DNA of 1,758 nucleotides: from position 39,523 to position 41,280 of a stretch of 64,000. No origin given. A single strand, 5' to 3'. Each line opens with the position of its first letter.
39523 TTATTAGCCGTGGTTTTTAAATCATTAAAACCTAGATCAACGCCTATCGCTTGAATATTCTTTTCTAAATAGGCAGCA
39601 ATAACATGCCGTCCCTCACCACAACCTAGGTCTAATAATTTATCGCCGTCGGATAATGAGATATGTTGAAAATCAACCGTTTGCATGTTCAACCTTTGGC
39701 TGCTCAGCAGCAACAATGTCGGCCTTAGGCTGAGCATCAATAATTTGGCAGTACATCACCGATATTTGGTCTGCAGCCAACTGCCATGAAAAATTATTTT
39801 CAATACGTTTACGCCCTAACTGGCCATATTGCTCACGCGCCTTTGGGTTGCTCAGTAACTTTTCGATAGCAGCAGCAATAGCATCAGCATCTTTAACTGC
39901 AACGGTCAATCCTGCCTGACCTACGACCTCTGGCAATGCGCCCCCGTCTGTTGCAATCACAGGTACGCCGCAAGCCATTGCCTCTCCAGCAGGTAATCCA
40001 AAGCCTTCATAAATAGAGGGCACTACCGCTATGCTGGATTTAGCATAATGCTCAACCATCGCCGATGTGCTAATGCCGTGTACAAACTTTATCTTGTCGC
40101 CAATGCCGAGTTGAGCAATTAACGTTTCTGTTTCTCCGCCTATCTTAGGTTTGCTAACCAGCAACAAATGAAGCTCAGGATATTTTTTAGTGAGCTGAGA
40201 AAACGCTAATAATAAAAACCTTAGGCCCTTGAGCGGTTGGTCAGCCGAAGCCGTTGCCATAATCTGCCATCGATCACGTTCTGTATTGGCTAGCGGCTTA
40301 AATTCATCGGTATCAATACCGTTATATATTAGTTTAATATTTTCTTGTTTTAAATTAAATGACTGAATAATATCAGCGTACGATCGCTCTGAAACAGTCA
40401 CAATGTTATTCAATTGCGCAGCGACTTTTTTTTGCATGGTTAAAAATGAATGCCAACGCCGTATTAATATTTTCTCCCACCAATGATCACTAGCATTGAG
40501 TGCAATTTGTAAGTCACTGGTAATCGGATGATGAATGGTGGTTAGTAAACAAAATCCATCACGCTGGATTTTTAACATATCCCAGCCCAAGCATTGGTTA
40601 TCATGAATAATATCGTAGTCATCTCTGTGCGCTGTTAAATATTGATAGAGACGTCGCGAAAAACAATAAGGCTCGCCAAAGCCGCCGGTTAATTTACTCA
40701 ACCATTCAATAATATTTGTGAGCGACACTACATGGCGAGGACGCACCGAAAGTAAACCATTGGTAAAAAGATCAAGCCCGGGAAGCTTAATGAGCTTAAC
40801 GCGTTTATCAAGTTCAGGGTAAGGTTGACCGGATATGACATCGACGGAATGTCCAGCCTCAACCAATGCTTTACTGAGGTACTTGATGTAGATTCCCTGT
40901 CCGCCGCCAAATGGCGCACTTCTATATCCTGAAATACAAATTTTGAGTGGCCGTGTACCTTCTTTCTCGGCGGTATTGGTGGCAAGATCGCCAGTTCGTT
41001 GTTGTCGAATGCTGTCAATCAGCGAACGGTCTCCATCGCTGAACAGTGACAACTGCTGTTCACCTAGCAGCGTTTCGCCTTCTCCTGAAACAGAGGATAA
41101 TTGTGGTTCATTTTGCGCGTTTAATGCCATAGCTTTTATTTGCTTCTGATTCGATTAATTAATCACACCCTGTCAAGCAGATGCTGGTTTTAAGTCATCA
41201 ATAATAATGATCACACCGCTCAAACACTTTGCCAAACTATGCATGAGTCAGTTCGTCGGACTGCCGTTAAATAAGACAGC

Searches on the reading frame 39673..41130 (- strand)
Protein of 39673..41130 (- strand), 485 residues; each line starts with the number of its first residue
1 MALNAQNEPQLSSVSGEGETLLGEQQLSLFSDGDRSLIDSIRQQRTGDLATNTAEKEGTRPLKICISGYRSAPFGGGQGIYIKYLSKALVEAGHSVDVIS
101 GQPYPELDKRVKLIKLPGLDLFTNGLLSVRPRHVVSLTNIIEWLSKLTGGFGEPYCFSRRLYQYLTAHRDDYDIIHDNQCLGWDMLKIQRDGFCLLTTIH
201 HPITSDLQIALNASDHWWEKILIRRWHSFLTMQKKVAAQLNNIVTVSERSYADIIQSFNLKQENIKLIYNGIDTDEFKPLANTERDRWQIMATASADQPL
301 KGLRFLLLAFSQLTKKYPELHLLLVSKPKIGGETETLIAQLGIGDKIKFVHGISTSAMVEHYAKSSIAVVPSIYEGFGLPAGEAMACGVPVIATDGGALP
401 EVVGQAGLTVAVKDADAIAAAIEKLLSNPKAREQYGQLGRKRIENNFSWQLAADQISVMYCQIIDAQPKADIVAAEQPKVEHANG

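Call 17: find_encoding_contigs(protein=window:39673-41130:-, flank=10000, max_places=1)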
Protein window:39673-41130:- (485 aa): 13 contigs read that carry it; 1 place shown.
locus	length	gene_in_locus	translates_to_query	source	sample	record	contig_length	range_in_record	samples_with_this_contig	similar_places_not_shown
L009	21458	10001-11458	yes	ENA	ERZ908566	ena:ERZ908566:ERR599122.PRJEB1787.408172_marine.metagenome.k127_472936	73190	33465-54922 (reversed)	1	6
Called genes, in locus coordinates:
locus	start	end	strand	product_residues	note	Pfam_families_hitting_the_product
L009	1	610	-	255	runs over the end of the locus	PF01755:Glyco_transf_25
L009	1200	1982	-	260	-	-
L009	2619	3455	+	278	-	PF00535:Glycos_transf_2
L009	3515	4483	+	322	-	PF00535:Glycos_transf_2, PF10111:Glyco_tranf_2_2 (weak), PF13506:Glyco_transf_21 (weak), PF13641:Glyco_tranf_2_3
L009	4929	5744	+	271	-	PF00535:Glycos_transf_2 (weak)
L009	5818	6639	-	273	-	PF00535:Glycos_transf_2, PF10111:Glyco_tranf_2_2 (weak)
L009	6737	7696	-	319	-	PF04230:PS_pyruv_trans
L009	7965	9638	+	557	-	PF00664:ABC_membrane, PF02463:SMC_N (weak), PF00005:ABC_tran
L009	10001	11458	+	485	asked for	PF13439:Glyco_transf_4, PF13579:Glyco_trans_4_4 (weak), PF20706:GT4-conflict, PF00534:Glycos_transf_1, PF13692:Glyco_trans_1_4, PF13524:Glyco_trans_1_2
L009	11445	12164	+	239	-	PF01209:Ubie_methyltran, PF02353:CMAS (weak), PF03141:Methyltransf_29 (weak), PF13489:Methyltransf_23, PF13847:Methyltransf_31, PF08241:Methyltransf_11, PF08242:Methyltransf_12, PF13649:Methyltransf_25, +1 more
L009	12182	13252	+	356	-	-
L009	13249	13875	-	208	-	PF13578:Methyltransf_24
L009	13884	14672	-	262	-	PF00902:TatC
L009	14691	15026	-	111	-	PF02416:TatA_B_E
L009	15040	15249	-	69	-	PF02416:TatA_B_E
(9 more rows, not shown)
